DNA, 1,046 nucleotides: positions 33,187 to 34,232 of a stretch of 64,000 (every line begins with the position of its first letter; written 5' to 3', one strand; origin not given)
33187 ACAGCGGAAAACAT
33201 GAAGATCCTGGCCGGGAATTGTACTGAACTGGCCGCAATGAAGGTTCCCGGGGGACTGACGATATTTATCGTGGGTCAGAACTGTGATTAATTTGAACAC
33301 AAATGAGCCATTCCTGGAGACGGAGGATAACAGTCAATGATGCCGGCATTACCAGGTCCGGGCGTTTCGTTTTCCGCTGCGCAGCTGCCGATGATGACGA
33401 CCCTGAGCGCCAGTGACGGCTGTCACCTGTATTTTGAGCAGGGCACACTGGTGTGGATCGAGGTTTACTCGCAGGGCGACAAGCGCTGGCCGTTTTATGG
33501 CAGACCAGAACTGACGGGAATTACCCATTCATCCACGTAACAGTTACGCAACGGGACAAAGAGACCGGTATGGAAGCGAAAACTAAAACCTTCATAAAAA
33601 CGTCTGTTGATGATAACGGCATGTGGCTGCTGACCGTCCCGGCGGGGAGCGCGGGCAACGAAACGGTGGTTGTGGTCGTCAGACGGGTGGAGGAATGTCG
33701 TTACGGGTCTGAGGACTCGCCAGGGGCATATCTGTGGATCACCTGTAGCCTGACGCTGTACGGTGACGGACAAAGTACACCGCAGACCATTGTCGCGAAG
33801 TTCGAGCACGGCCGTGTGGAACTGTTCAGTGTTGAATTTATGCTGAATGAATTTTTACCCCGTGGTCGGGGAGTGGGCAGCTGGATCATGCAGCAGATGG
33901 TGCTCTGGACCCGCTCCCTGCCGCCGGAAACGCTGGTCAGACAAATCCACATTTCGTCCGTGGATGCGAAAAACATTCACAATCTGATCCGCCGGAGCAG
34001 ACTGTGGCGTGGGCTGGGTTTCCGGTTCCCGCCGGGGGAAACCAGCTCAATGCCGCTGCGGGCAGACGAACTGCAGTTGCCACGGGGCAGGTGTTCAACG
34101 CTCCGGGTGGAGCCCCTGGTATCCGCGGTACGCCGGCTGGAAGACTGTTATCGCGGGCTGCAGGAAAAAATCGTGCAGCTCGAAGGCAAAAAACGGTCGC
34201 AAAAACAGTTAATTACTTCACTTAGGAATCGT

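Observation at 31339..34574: Uncharacterised five-gene operon led by an RHH+HTH multidomain protein, wedged between the vapBC/OLD-helicase cluster and resD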

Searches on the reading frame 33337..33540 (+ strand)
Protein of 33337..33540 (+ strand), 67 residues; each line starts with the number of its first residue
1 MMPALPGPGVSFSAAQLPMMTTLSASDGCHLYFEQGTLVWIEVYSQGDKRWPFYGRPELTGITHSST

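Call 4: search_protein_families(library=pfam, proteins=[window:33337-33540:+], max_evalue=1)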
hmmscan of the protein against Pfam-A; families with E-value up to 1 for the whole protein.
window:33337-33540:+ (67 aa): 0 families

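Call 6: search_protein_families(library=ncbifam, proteins=[window:33337-33540:+], max_evalue=1)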
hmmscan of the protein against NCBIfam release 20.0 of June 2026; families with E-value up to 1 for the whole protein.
window:33337-33540:+ (67 aa): 0 families

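Call 7: search_protein_families(library=padloc, proteins=[window:33337-33540:+], max_evalue=1)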
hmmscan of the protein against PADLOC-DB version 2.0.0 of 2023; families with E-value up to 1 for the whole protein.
window:33337-33540:+ (67 aa): 0 families

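Call 83: search_protein_families(library=phrogs, proteins=[window:33337-33540:+], max_evalue=0.1)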
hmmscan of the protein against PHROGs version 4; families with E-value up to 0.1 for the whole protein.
window:33337-33540:+ (67 aa): 0 families

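Call 94: search_dna_similar(query=window:33337-33540:+, collection=plasmids, mode=protein, max_rows=12, rows=spread)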
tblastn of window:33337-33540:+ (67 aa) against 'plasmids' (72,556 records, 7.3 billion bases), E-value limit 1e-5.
Records with a match: 950; places in all: 954; records where one place covers at least 80% of the query: 501.
Best place of each record, by identity: >=99% 498; 95-99% 4; 90-95% 1; 80-90% 432; 60-80% 15.
By first word of the organism name: Klebsiella 878; Enterobacter 31; Escherichia 20; Serratia 5; Raoultella 4; Citrobacter 3; Pantoea 3; Enterobacteriaceae 2; Pseudomonas 1; Morganella 1; and 2 more.
By predicted mobility (MOB-suite, as given by PLSDB): conjugative 591; non-mobilizable 185; mobilizable 174.
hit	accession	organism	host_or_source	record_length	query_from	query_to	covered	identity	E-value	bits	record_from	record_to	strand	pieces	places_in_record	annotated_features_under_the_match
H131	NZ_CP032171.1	Klebsiella pneumoniae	-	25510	1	67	100%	100.0%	1e-38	141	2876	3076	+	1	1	hypothetical protein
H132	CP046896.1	Klebsiella pneumoniae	Homo sapiens,pure culture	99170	1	67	100%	100.0%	1e-38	141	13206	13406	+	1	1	hypothetical protein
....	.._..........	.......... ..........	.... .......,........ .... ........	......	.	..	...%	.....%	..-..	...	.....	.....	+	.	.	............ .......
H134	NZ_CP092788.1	Klebsiella pneumoniae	Homo sapiens,pus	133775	1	67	100%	100.0%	1e-38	141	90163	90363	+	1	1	hypothetical protein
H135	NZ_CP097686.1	Klebsiella pneumoniae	Homo sapiens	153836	1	67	100%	100.0%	1e-38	141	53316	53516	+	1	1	hypothetical protein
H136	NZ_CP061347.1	Klebsiella pneumoniae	Homo sapiens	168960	1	67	100%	100.0%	1e-38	141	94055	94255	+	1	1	hypothetical protein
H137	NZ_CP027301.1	Serratia marcescens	whole organism,air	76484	20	53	51%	82.4%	3e-12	66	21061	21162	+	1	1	none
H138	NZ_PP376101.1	Klebsiella pneumoniae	-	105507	20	53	51%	82.4%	1e-11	64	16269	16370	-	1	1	hypothetical protein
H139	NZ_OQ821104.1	Klebsiella pneumoniae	-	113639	20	53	51%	82.4%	1e-11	64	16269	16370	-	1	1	hypothetical protein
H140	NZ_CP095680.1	Klebsiella variicola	Homo sapiens,Pure culture one microbial ...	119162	20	53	51%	82.4%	1e-11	64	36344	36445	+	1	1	hypothetical protein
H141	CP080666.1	Klebsiella pneumoniae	Homo sapiens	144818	20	53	51%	82.4%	1e-11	64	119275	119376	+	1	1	none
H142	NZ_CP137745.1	Kosakonia sacchari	Cinnamomum camphora,mixed culture,bark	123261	22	53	48%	68.8%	9e-7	50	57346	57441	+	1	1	hypothetical protein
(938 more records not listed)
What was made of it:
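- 33337..33540 (+): orf4, 67 aa. Probably a remnant of a 102-aa cassette protein. Full-length copies occur almost only in the near-identical block (call 94).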

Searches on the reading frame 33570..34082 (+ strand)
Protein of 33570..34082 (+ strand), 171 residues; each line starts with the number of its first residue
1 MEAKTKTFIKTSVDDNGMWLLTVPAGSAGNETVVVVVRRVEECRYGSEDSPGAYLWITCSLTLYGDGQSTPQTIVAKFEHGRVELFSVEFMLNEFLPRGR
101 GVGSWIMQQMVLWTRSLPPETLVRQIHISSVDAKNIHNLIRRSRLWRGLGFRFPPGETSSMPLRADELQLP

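Call 35: find_homologous_proteins(query=A4, max_evalue=0.01)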
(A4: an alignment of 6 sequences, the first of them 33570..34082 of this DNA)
Query A4 (6 sequences) (171 aa, profile of the alignment): 87 proteins with E <= 0.01 among 2863 candidates.
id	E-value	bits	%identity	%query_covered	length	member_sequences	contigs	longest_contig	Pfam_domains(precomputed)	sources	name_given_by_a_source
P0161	6.7e-82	291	47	92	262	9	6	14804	-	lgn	-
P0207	1.1e-81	291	47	96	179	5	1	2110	-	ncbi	ncbi:hypothetical protein ACIAE8_27520, partial [Klebsiella quasipneumoniae subsp. similipneumoniae]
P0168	1.4e-81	290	47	96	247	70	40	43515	-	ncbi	ncbi:TPA: hypothetical protein ACU91E_005502, partial [Klebsiella pneumoniae]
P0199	3.3e-80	286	49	92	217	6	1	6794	-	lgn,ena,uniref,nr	uniref:Uncharacterized protein n=1 Tax=Klebsiella pneumoniae TaxID=573 RepID=A0A223LMF0_KLEPN|nr:Hyp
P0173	4.7e-78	279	43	95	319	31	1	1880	-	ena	-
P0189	5.0e-78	279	46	92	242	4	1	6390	-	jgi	jgi:hypothetical protein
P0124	4.0e-76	273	100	100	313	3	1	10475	-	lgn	-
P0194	4.2e-76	273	47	95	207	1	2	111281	-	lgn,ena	-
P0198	3.4e-75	270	49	90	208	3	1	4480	-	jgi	jgi:hypothetical protein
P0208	1.5e-74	268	38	91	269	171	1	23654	-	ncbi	ncbi:hypothetical protein [Klebsiella quasipneumoniae]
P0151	9.1e-74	265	97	100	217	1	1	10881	-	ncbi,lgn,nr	ncbi:hypothetical protein NUBL21976_53140 [Klebsiella pneumoniae]|nr:hypothetical protein NUBL21976_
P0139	5.1e-73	263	87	100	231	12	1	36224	-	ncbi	-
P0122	5.8e-73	262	90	100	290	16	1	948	-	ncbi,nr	ncbi:TPA: hypothetical protein MIM84_29070, partial [Klebsiella pneumoniae]|nr:hypothetical protein 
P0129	8.7e-73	262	89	100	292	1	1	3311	-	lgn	-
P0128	5.9e-72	259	98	100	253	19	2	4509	-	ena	-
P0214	3.8e-58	214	40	89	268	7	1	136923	-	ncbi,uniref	ncbi:hypothetical protein [Enterobacter sp. J706]|uniref:hypothetical protein n=1 Tax=Enterobacter s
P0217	6.3e-57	210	36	92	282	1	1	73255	-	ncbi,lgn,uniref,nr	ncbi:hypothetical protein [Ewingella americana]|uniref:hypothetical protein n=1 Tax=Ewingella americ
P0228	8.8e-46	174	37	92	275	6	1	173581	-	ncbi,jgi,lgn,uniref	ncbi:hypothetical protein [Leclercia adecarboxylata]|uniref:hypothetical protein n=1 Tax=Leclercia a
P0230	2.7e-40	156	35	92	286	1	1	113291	-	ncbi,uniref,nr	ncbi:GNAT family N-acetyltransferase [Pantoea sp. B623]|uniref:GNAT family N-acetyltransferase n=1 T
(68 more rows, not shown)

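Call 37: find_encoding_contigs(protein=P0230, flank=7000, max_places=1)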
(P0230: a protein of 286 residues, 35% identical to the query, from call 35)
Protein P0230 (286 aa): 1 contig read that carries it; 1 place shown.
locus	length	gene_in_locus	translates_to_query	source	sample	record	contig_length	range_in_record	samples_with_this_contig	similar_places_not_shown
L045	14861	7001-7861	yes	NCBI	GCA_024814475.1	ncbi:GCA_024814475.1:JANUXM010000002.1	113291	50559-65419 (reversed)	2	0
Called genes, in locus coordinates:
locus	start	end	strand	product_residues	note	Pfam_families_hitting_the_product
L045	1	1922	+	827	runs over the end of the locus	PF13954:PapC_N, PF00577:Usher, PF13953:PapC_C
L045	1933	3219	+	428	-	PF00419:Fimbrial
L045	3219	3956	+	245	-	PF00345:PapD_N, PF02753:PapD_C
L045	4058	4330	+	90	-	PF00196:GerE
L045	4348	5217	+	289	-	PF01510:Amidase_2, PF01471:PG_binding_1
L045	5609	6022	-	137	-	PF01850:PIN, PF13470:PIN_3 (weak)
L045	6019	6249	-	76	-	PF04014:MazE_antitoxin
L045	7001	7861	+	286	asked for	-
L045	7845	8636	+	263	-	PF00589:Phage_integrase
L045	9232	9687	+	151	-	-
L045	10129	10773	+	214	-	PF09140:MipZ (faint), PF13614:AAA_31 (faint)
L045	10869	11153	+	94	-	-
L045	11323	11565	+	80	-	-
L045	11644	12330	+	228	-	-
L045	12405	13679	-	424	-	PF00817:IMS, PF11798:IMS_HHH (weak), PF11799:IMS_C, PF13438:DUF4113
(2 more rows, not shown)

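Call 38: find_encoding_contigs(protein=P0217, flank=7000, max_places=1)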
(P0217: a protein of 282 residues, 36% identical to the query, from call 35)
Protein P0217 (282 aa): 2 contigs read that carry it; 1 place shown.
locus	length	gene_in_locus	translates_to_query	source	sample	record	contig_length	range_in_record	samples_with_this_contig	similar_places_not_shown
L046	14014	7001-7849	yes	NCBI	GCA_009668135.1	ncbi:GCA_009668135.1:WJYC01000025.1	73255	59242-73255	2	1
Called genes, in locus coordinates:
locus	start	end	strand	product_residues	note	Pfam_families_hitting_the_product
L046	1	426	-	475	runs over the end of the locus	PF08867:FRG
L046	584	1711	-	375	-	-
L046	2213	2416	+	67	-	-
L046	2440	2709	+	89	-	-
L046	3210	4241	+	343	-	PF00589:Phage_integrase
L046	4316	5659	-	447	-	PF13657:Couple_hipA, PF07804:HipA_C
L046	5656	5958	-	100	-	PF13560:HTH_31, PF01381:HTH_3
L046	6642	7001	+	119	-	-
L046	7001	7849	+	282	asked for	-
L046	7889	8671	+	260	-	PF00589:Phage_integrase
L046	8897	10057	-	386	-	PF06441:EHN, PF00561:Abhydrolase_1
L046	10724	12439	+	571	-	PF10592:AIPR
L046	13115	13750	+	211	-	PF00239:Resolvase, PF13384:HTH_23 (weak), PF13542:HTH_Tnp_ISL3 (weak)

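Call 39: find_encoding_contigs(protein=P0228, flank=7000, max_places=1)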
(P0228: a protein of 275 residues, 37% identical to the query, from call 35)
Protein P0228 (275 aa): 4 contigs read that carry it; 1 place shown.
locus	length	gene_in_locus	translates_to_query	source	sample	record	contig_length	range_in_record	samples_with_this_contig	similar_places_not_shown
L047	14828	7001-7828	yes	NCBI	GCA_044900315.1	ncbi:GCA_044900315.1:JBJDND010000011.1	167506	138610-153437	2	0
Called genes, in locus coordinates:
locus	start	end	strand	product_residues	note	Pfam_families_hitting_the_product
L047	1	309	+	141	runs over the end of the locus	PF03960:ArsC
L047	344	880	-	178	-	PF13302:Acetyltransf_3, PF13420:Acetyltransf_4, PF13480:Acetyltransf_6 (weak), PF00583:Acetyltransf_1, PF13673:Acetyltransf_10, PF13508:Acetyltransf_7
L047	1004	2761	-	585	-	PF01656:CbiA, PF02374:ArsA_ATPase, PF13614:AAA_31, PF01656:CbiA, PF02374:ArsA_ATPase, PF10609:ParA (weak), PF13614:AAA_31, PF02374:ArsA_ATPase, +9 more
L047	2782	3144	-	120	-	PF06953:ArsD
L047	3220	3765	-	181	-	PF04542:Sigma70_r2, PF08281:Sigma70_r4_2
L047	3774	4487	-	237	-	PF03358:FMN_red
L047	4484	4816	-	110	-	PF12840:HTH_20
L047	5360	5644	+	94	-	-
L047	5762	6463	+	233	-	-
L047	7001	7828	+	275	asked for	-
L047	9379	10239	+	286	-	PF01051:Rep3_N (weak)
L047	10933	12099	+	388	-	PF01656:CbiA, PF13614:AAA_31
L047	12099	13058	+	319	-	PF18090:SoPB_HTH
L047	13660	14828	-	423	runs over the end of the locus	PF00817:IMS, PF11799:IMS_C, PF13438:DUF4113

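Call 40: find_encoding_contigs(protein=P0214, flank=7000, max_places=1)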
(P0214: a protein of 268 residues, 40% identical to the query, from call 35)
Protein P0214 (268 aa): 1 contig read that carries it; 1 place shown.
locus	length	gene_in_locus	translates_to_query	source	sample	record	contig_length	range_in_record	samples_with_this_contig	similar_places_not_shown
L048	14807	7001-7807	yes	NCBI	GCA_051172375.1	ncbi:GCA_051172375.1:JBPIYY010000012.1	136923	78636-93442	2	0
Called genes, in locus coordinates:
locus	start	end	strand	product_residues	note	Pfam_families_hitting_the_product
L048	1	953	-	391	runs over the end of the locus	PF06779:MFS_4 (weak), PF07690:MFS_1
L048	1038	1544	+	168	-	PF13404:HTH_AsnC-type, PF13412:HTH_24, PF12840:HTH_20 (weak), PF01037:AsnC_trans_reg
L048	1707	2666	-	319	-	PF08240:ADH_N, PF00107:ADH_zinc_N, PF13602:ADH_zinc_N_2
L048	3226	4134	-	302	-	PF00126:HTH_1, PF03466:LysR_substrate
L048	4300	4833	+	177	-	-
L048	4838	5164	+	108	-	-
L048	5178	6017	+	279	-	PF00753:Lactamase_B, PF23023:Anti-Pycsar_Apyc1, PF12706:Lactamase_B_2 (weak)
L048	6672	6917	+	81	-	-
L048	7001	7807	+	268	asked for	-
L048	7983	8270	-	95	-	PF22294:DUF6966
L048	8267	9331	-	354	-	-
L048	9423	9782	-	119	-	PF21818:DUF6884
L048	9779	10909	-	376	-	-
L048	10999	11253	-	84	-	-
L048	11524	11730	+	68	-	-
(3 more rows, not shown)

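Call 95: search_dna_similar(query=window:33570-34082:+, collection=plasmids, mode=protein, max_rows=12, rows=spread)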
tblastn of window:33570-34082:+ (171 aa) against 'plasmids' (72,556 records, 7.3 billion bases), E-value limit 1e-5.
Records with a match: 1435; places in all: 1454; records where one place covers at least 80% of the query: 1392.
Best place of each record, by identity: >=99% 497; 95-99% 30; 90-95% 77; 80-90% 31; 60-80% 10; <60% 790.
By first word of the organism name: Klebsiella 1287; Enterobacter 38; Escherichia 38; Raoultella 20; Serratia 18; Citrobacter 10; Cronobacter 9; Morganella 3; Erwinia 2; Pantoea 2; and 7 more.
By predicted mobility (MOB-suite, as given by PLSDB): conjugative 904; non-mobilizable 303; mobilizable 228.
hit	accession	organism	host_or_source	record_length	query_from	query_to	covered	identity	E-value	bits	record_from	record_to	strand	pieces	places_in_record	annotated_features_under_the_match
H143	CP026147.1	Klebsiella pneumoniae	Homo sapiens,end of the catheter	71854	1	171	100%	100.0%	8e-107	341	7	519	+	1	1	hypothetical protein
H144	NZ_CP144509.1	Klebsiella pneumoniae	Homo sapiens,sputum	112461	1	171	100%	100.0%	1e-106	340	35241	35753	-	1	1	hypothetical protein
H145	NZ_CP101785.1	Klebsiella pneumoniae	Homo sapiens,pure culture,sputum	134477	1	171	100%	100.0%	1e-106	340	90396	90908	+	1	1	hypothetical protein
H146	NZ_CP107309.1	Klebsiella pneumoniae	Homo sapiens,sputum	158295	1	171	100%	100.0%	1e-106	340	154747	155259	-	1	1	hypothetical protein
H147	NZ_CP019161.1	Klebsiella pneumoniae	Homo sapiens,Drainage samples from ...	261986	1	171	100%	97.1%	6e-104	333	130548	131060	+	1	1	none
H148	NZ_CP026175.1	Klebsiella pneumoniae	-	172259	8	171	96%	46.8%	2e-35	137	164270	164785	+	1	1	hypothetical protein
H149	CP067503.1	Klebsiella pneumoniae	Homo sapiens,blood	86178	14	171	92%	47.9%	3e-33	130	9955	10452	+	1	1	hypothetical protein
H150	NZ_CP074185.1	Raoultella planticola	lake water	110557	14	171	92%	47.9%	3e-33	130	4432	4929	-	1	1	hypothetical protein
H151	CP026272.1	Klebsiella oxytoca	-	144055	14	171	92%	47.9%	3e-33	130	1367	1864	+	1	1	hypothetical protein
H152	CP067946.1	Klebsiella pneumoniae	Homo sapiens,urine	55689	14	171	92%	47.3%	8e-33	129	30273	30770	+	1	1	hypothetical protein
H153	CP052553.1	Klebsiella pneumoniae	Homo sapiens,blood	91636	14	171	92%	45.5%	1e-31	126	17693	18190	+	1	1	hypothetical protein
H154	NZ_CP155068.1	Pantoea sp. BRR-3P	single cell,Elaeagnus umbellata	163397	78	153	44%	41.6%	7e-6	52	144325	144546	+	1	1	hypothetical protein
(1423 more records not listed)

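Call 106: search_protein_families(library=pfam, proteins=[L047:5762-6463:+], max_evalue=0.01)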
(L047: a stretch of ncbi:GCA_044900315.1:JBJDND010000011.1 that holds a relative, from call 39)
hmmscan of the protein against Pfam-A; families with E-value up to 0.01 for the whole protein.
L047:5762-6463:+ (233 aa): 0 families
